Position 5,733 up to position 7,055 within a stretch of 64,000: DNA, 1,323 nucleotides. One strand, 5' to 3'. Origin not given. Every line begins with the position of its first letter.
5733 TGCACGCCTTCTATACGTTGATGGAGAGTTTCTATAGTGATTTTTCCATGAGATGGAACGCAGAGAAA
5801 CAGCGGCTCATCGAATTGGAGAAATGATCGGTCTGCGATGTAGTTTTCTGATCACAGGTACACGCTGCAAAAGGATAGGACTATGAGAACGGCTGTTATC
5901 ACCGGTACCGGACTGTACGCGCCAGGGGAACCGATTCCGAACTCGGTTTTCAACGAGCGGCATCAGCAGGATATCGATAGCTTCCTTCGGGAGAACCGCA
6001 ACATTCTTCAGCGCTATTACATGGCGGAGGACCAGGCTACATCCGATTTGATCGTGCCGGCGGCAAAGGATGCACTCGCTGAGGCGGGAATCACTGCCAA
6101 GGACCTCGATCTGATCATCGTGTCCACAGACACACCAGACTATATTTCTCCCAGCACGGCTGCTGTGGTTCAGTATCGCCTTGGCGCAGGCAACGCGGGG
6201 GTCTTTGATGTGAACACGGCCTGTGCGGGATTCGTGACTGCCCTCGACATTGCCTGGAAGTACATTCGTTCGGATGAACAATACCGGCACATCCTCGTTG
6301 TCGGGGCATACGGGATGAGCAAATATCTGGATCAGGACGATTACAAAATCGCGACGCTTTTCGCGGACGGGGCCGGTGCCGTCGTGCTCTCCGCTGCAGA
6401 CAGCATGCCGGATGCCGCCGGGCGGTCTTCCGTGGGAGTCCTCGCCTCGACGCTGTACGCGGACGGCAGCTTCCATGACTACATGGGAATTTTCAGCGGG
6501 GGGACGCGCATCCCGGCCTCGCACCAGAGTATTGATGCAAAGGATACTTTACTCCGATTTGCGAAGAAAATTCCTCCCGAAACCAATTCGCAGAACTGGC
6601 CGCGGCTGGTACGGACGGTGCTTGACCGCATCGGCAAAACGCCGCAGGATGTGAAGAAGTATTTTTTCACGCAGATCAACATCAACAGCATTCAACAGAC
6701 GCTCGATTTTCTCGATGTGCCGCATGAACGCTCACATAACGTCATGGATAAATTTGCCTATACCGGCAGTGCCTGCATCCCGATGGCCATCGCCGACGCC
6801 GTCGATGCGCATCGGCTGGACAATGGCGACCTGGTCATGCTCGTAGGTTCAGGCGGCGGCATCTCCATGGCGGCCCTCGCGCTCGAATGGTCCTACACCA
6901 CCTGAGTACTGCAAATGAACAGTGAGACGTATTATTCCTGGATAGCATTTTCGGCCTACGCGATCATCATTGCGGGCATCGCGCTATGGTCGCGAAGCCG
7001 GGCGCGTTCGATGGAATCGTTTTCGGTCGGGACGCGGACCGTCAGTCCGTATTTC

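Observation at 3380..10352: A compact locus resembling an aryl-acid activation pathway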

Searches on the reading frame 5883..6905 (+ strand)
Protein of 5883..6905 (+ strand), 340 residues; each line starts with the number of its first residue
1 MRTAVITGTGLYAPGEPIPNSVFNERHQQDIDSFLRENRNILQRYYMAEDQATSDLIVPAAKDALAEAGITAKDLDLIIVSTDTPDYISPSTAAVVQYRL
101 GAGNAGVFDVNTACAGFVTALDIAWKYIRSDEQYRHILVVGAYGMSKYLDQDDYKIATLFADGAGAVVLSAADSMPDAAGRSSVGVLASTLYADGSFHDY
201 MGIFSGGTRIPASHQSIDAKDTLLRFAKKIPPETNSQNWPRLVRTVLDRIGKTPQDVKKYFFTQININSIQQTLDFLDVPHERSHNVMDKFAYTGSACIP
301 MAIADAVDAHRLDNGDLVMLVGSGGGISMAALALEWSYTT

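Call 3: search_protein_families(library=pfam, proteins=[window:5883-6905:+])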
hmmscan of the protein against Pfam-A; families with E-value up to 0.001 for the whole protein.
window:5883-6905:+ (340 aa): 3 families
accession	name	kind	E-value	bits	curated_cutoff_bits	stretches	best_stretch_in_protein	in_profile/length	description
PF08545.16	ACP_syn_III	-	1.4e-23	83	24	1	108-174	1-66/80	3-Oxoacyl-[acyl-carrier-protein (ACP)] synthase III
PF08541.16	ACP_syn_III_C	-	1.8e-22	79.7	26.6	1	247-336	1-90/90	3-Oxoacyl-[acyl-carrier-protein (ACP)] synthase III C terminal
PF00108.29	Thiolase_N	-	1.4e-05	25.1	26.4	1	48-190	18-161/260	Thiolase, N-terminal domain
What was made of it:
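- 5883..6905 (+): KAS III (FabH)-fold protein that keeps Cys114 and the Gly-rich oxyanion loop but has Thr263 and Tyr293 in place of the catalytic His and Asn. The most conserved gene of the module. Pfam ACP_syn_III + ACP_syn_III_C (call 3).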

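Call 4: search_protein_families(library=ncbifam, proteins=[window:5883-6905:+])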
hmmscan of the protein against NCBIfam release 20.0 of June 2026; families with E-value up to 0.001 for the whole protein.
window:5883-6905:+ (340 aa): 19 families
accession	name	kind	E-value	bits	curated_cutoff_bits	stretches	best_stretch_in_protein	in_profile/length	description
NF006829.0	PRK09352.1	subfamily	4.1e-65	219.9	249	1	2-336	3-321/322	beta-ketoacyl-ACP synthase 3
TIGR00747.1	fabH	subfamily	4.1e-55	187.1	292.1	1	3-336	2-322/322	beta-ketoacyl-ACP synthase III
NF004623.0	PRK05963.1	equivalog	4.8e-51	174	437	1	2-334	4-326/328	beta-ketoacyl-ACP synthase III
NF005541.0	PRK07204.1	equivalog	2.4e-41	142.2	402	1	2-336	3-329/329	beta-ketoacyl-ACP synthase III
NF005308.0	PRK06840.1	equivalog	4.6e-41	141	315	1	4-337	5-336/339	3-oxoacyl-ACP synthase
NF006720.0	PRK09258.1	equivalog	8.3e-26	91.1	285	1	41-336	49-338/338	3-oxoacyl-ACP synthase III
NF005703.0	PRK07515.1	equivalog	3.4e-25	88.7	304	1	52-334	95-370/373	beta-ketoacyl-ACP synthase III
NF009519.0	PRK12880.1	equivalog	3.4e-21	75.9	436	1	40-174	47-180/353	beta-ketoacyl-ACP synthase III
NF053539.1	resorcinol_DarB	exception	5.2e-12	45.6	550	1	31-155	37-163/377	dialkylresorcinol biosynthesis protein DarB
NF005293.2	PRK06816.1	subfamily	1e-11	44.5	450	1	6-154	3-161/378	StlD/DarB family beta-ketosynthase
NF003274.0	PRK04262.1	equivalog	4.2e-11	42.5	244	1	6-173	5-168/347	hydroxymethylglutaryl-CoA synthase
NF004720.0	PRK06064.1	subfamily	6.6e-08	31.7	420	1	49-153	18-123/389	thiolase domain-containing protein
NF005704.0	PRK07516.1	subfamily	1.6e-07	30.6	412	1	48-147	17-117/389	thiolase domain-containing protein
TIGR00748.1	HMG_CoA_syn_Arc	equivalog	1.3e-06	27.9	353.35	0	5-143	3-140/345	hydroxymethylglutaryl-CoA synthase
TIGR01835.1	HMG-CoA-S_prok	equivalog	8.5e-06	24.8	360.35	1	47-169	40-158/382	hydroxymethylglutaryl-CoA synthase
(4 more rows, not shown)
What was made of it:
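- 5883..6905 (+): Below both FabH cut-offs: 219.9 against 249, and 187.1 against 292 (call 4).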

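Call 11: search_solved_structures(query=window:5883-6905:+, show_alignments=1, max_evalue=1e-10)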
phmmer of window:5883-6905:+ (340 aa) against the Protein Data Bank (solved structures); distinct sequences matched with E-value up to 1e-10: 57.
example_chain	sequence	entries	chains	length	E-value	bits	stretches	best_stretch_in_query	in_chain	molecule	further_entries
8vd9_A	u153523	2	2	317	3.4e-43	151.7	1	4-337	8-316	Beta-ketoacyl-[acyl-carrier-protein] synthase III 1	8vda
2ebd_A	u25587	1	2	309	1.9e-42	149.3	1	6-335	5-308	3-oxoacyl-[acyl-carrier-protein] synthase 3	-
1zow_A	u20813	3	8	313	1.8e-39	139.5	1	6-337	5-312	3-oxoacyl-[acyl-carrier-protein] synthase III | 3-oxoacyl-[acyl-carrier-protein] synthase 3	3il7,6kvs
4dfe_A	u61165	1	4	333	6.5e-39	137.6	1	6-333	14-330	3-oxoacyl-[acyl-carrier-protein] synthase 3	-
4ryb_A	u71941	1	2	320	9.9e-38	133.8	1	2-335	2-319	3-oxoacyl-[acyl-carrier-protein] synthase 3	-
1ub7_A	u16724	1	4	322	1.7e-36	129.7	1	6-337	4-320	3-oxoacyl-[acyl-carrier protein] synthase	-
5bqs_A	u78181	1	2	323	9.1e-36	127.3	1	12-334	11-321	3-oxoacyl-[acyl-carrier-protein] synthase 3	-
4wzu_A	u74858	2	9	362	2.1e-34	122.9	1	6-337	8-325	3-oxoacyl-[acyl-carrier-protein] synthase 3 protein 2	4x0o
4x9k_A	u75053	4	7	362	3.9e-33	118.7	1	6-337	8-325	3-oxoacyl-[acyl-carrier-protein] synthase 3 protein 2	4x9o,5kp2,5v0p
4nhd_A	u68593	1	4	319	1.3e-32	116.9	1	5-331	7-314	3-oxoacyl-[acyl-carrier-protein] synthase 3 protein 1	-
3il5_A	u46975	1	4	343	1.2e-30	110.5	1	5-174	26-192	3-oxoacyl-[acyl-carrier-protein] synthase 3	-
2x3e_A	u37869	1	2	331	2.5e-30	109.4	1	2-337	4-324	3-OXOACYL-[ACYL-CARRIER-PROTEIN] SYNTHASE 3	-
3il4_A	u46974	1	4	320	4.8e-30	108.5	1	6-174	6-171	3-oxoacyl-[acyl-carrier-protein] synthase 3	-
3il6_A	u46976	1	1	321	5.6e-30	108.3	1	6-174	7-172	3-oxoacyl-[acyl-carrier-protein] synthase 3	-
4ylt_A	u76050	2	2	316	8.1e-30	107.8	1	6-331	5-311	3-oxoacyl-[acyl-carrier-protein] synthase 3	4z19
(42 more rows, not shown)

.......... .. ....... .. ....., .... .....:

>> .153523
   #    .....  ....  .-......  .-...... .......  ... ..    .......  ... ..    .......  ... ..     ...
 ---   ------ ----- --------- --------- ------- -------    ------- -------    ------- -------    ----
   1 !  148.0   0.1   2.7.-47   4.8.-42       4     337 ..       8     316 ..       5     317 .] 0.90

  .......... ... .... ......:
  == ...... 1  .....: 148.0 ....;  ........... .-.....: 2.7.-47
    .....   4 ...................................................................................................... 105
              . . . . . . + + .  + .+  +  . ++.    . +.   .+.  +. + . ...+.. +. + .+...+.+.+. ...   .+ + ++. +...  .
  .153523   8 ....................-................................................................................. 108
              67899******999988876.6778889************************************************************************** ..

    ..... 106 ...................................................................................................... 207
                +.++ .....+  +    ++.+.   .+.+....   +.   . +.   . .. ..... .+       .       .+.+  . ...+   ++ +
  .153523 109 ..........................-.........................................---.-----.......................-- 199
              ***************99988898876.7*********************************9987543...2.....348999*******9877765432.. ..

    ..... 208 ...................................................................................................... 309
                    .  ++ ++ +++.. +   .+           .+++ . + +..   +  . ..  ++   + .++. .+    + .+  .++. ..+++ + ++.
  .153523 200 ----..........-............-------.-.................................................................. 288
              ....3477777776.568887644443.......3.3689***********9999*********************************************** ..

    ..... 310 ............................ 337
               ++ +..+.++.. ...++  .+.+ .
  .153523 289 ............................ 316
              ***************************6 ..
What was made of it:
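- On OleABCD olefin / beta-lactone system: OleA structures match at E about 1e-13 against FabH at 1e-43 (call 11).
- OleA structures match weakly (E about 1e-13) against FabH at 1e-43 (call 11).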

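Call 14: find_homologous_proteins(query=window:5883-6905:+, max_evalue=1e-20)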
Query window:5883-6905:+ (340 aa): 6605 proteins with E <= 1e-20 among 8000 candidates; the best 120 are listed.
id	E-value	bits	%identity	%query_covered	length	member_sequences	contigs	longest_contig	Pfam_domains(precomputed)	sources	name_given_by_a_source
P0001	9.3e-224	760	100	100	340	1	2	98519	PF08545.17,PF00108.30,PF08541.17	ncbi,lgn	ncbi:MAG: ketoacyl-ACP synthase III [Bacteroidota bacterium]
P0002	1.2e-193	661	88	100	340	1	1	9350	PF08545.17,PF00108.30,PF08541.17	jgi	jgi:3-oxoacyl-[acyl-carrier-protein] synthase-3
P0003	1.7e-192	657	87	100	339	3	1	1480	PF08545.17,PF08541.17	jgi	jgi:3-oxoacyl-[acyl-carrier-protein] synthase III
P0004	6.2e-191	652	85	100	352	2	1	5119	PF08545.17,PF08541.17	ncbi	ncbi:MAG: ketoacyl-ACP synthase III [Bacteroidota bacterium]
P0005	6.9e-190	649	84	100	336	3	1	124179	PF08545.17,PF08541.17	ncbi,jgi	-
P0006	7.7e-190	648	85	100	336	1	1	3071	PF08545.17,PF08541.17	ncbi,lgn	-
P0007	1.5e-189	648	86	100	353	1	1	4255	PF08545.17,PF08541.17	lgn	-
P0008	3.0e-187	640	85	100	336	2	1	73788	PF08545.17,PF08541.17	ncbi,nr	ncbi:MAG: ketoacyl-ACP synthase III [Bacteroidetes bacterium]|nr:ketoacyl-ACP synthase III [Bacteroi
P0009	1.9e-186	637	85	100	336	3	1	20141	PF08545.17,PF08541.17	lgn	-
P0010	2.1e-184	631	84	100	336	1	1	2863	PF08545.17,PF08541.17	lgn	-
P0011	4.2e-184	630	82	100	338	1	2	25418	PF08545.17,PF08541.17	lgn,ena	-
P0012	5.5e-182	623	81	100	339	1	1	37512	PF08545.17,PF08541.17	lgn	-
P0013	2.8e-181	620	81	100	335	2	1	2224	PF08545.17,PF08541.17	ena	-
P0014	1.3e-177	608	79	100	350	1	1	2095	PF08545.17,PF08541.17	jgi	jgi:3-oxoacyl-[acyl-carrier-protein] synthase III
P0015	3.6e-177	607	77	100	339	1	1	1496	PF08545.17,PF08541.17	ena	-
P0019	3.7e-174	597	78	100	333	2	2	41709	PF08545.17,PF08541.17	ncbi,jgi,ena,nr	ncbi:MAG: ketoacyl-ACP synthase III [Ignavibacteria bacterium]|nr:MAG: ketoacyl-ACP synthase III [Ig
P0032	3.6e-156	538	69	100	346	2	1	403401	PF08545.17,PF08541.17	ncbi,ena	-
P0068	6.7e-147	507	66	100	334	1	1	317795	PF08545.17,PF08541.17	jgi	jgi:3-oxoacyl-[acyl-carrier-protein] synthase-3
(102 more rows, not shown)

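Call 16: find_encoding_contigs(protein=P0019, flank=8000, max_places=2)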
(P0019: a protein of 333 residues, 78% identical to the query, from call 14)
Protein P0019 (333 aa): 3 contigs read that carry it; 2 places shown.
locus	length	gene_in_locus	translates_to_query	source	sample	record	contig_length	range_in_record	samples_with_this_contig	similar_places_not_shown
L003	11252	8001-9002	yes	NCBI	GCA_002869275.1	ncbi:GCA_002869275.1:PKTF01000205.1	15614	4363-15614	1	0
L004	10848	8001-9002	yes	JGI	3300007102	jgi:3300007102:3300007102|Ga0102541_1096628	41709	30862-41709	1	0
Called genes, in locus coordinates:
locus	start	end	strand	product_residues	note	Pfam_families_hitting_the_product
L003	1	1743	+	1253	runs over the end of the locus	PF01483:P_proprotein (faint), PF18962:Por_Secre_tail (faint), PF13860:FlgD_ig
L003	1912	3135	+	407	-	PF18962:Por_Secre_tail (weak)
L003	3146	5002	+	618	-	PF13231:PMT_2, PF00515:TPR_1 (faint), PF07719:TPR_2 (faint), PF13428:TPR_14 (faint), PF13431:TPR_17 (faint), PF14559:TPR_19 (faint), PF13432:TPR_16 (weak), PF13371:TPR_9 (weak), +4 more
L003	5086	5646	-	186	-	PF00571:CBS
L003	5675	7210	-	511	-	PF00221:Lyase_aromatic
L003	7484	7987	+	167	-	PF13463:HTH_27 (weak)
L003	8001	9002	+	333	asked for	PF08545:ACP_syn_III, PF08541:ACP_syn_III_C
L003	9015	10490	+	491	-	PF00474:SSF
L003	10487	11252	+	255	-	PF00501:AMP-binding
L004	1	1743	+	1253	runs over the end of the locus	PF01483:P_proprotein (faint), PF18962:Por_Secre_tail (faint), PF13860:FlgD_ig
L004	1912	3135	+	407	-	PF18962:Por_Secre_tail (weak)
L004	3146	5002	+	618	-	PF13231:PMT_2, PF00515:TPR_1 (faint), PF07719:TPR_2 (faint), PF13428:TPR_14 (faint), PF13431:TPR_17 (faint), PF14559:TPR_19 (faint), PF13432:TPR_16 (weak), PF13371:TPR_9 (weak), +4 more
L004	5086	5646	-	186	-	PF00571:CBS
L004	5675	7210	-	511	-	PF00221:Lyase_aromatic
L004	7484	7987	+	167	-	PF13463:HTH_27 (weak)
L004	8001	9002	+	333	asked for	PF08545:ACP_syn_III, PF08541:ACP_syn_III_C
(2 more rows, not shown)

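Call 17: find_encoding_contigs(protein=P0032, flank=8000, max_places=2)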
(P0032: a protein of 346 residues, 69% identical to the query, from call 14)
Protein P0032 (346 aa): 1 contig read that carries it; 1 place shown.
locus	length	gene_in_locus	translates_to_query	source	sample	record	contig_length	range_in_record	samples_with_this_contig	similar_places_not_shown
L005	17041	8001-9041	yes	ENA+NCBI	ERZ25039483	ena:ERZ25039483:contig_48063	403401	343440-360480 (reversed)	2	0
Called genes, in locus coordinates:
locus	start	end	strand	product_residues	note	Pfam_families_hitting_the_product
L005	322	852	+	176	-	PF08020:DUF1706, PF11716:MDMPI_N (weak)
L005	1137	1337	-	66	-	-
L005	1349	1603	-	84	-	PF14384:BrnA_antitoxin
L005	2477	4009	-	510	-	PF04389:Peptidase_M28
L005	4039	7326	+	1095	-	PF02012:BNR (faint), PF15902:Sortilin-Vps10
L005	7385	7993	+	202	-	PF00440:TetR_N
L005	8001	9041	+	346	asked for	PF08545:ACP_syn_III, PF08541:ACP_syn_III_C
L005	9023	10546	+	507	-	PF00474:SSF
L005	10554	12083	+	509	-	PF00501:AMP-binding, PF13193:AMP-binding_C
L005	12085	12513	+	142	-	PF01575:MaoC_dehydratas, PF13452:FAS1_DH_region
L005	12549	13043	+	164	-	-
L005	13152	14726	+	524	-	-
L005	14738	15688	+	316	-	PF00561:Abhydrolase_1, PF12146:Hydrolase_4, PF12697:Abhydrolase_6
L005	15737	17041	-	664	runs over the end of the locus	PF02129:Peptidase_S15, PF08530:PepX_C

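Call 18: find_encoding_contigs(protein=P0068, flank=8000, max_places=2)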
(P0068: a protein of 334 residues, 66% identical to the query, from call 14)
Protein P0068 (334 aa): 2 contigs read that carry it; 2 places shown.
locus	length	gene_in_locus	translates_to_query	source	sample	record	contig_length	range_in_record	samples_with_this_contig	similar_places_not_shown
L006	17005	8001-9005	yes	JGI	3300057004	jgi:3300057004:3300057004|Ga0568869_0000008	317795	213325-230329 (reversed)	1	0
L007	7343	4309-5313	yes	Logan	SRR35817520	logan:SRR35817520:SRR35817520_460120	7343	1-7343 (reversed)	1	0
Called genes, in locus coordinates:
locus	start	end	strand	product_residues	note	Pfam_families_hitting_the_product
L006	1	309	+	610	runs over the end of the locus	PF01541:GIY-YIG, PF27096:UvrC_M, PF02151:UVR, PF22920:UvrC_RNaseH, PF08459:UvrC_RNaseH_dom, PF12826:HHH_2 (weak), PF14520:HHH_5, PF00633:HHH (weak)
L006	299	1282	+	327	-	PF02899:Phage_int_SAM_1, PF00589:Phage_integrase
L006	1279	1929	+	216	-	PF13505:OMP_b-brl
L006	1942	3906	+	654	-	PF21196:PcrA_UvrD_tudor (weak), PF04851:ResIII, PF00176:SNF2-rel_dom, PF00271:Helicase_C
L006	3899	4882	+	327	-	-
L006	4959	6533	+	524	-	-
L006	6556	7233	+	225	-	PF13174:TPR_6 (faint), PF09976:TPR_21 (weak), PF14559:TPR_19 (faint), PF07719:TPR_2 (faint), PF13176:TPR_7 (faint), PF13428:TPR_14 (faint), PF13432:TPR_16 (weak)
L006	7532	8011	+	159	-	PF12802:MarR_2 (weak), PF12840:HTH_20 (faint)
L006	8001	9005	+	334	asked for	PF08545:ACP_syn_III, PF08541:ACP_syn_III_C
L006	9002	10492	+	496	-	PF00474:SSF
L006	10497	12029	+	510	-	PF00501:AMP-binding, PF13193:AMP-binding_C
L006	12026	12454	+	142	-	PF01575:MaoC_dehydratas, PF13452:FAS1_DH_region, PF03061:4HBT (weak)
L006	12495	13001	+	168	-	-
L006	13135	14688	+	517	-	-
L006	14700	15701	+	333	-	PF12146:Hydrolase_4, PF00561:Abhydrolase_1, PF03096:Ndr (weak), PF12697:Abhydrolase_6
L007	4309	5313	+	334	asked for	PF08545:ACP_syn_III, PF08541:ACP_syn_III_C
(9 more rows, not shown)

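Call 24: find_related_loci(query=A2, collection=genome_contigs, flank=10000)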
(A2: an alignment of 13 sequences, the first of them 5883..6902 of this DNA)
Query A2 (340 aa) in genome_contigs; peptide patterns used: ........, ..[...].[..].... (x = any residue, [..] = any of these).
600 stretches matched a pattern (row limit reached: there are more); 593 encode a relative of the query (tblastn E <= 1e-3); the best 80 are kept; 80 distinct loci.
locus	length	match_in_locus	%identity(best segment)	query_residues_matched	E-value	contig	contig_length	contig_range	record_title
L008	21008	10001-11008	85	1-340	0e+0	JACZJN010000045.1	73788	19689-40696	MAG: Bacteroidetes bacterium isolate MAG20 bacteria_1_contig_301207, whole genome shotgun sequence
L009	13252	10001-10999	78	1-340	1e-177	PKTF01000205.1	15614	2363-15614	MAG: Ignavibacteria bacterium isolate BM516 sc_2225, whole genome shotgun sequence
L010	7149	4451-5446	72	1-340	2e-168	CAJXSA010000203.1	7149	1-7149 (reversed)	MAG TPA_asm: uncultured Ignavibacteria bacterium isolate SRR6201696_bin.15_MetaBAT_v2.12.1_MAG genome assembly, contig:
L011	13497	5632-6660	77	2-340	2e-165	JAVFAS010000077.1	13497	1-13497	MAG: Bacteroidota bacterium isolate BF4_97 NODE_14472_length_13497_cov_8.321541_Biofilm4, whole genome shotgun sequence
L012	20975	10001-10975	72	4-336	2e-162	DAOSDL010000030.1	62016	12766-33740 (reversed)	MAG TPA_asm: Bacteroidota bacterium isolate AMR_MDS_1832 NODE_317_length_62016_cov_10.550717, whole genome shotgun seque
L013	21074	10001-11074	66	2-340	2e-158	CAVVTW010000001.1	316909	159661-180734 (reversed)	MAG: uncultured Gemmatimonadales bacterium isolate MFD02923.bin.2.60 genome assembly, contig: contig_1, whole genome sho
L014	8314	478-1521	69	1-340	4e-157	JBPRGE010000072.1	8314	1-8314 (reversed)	MAG: Candidatus Longimicrobiales bacterium M2_2A_002 megahit_256200, whole genome shotgun sequence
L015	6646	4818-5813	67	1-340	4e-154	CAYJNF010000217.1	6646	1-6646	MAG TPA_asm: uncultured Chitinophagales bacterium isolate ERP124720_co1_156 genome assembly, contig: NODE_12828_length_6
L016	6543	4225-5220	66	1-340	1e-152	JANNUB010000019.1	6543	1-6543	MAG: Ignavibacteriota bacterium isolate SOY_30_metabat_287 SOY_30_k141_2129138, whole genome shotgun sequence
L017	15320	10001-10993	68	1-340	2e-150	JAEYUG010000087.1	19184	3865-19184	MAG: Bacteroidetes bacterium isolate OH_CBlB_161 k127_288146, whole genome shotgun sequence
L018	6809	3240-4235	64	1-340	4e-149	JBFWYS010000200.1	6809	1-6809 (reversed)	MAG: Pseudobdellovibrionaceae bacterium isolate CA_2019_TPBS_17 NODE_40943_length_6809_cov_2.494612_TPBS, whole genome s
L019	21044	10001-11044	68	2-340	1e-147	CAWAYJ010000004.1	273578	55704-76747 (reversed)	MAG: uncultured Gemmatimonadales bacterium isolate MFD05684.bin.1.259 genome assembly, contig: contig_23239, whole genom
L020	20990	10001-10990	62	2-340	9e-147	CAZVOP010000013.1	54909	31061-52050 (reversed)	MAG TPA_asm: uncultured Pseudobdellovibrionaceae bacterium isolate SRP193066_co1_19 genome assembly, contig: NODE_659_le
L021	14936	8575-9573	62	1-340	3e-145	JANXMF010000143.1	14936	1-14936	MAG: Pseudobdellovibrionaceae bacterium isolate 336R_concoct_85_sub 336R_k141_1825653, whole genome shotgun sequence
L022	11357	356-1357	64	1-340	3e-145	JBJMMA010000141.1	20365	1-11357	MAG: Bdellovibrionia bacterium isolate H1_18_all_fractions_metab_8_52_9 k255_4526390, whole genome shotgun sequence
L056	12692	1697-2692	61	1-340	3e-136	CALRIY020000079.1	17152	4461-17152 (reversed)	MAG: Synechococcus sp. UW140 isolate JJ-AX1-329-1-mx-bin491 genome assembly, contig: JJ-MOM7-71-C307, whole genome shotg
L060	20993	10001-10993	59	2-340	2e-135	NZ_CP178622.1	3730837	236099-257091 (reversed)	Bdellovibrio sp. HCB117 chromosome, complete genome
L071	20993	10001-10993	60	2-340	8e-134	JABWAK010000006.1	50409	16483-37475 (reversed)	MAG: Bacteroidetes bacterium isolate MAG_2 scaffold_538, whole genome shotgun sequence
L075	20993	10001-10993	58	1-340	6e-134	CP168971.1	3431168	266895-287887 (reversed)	Bdellovibrio bacteriovorus strain Bd16 chromosome, complete genome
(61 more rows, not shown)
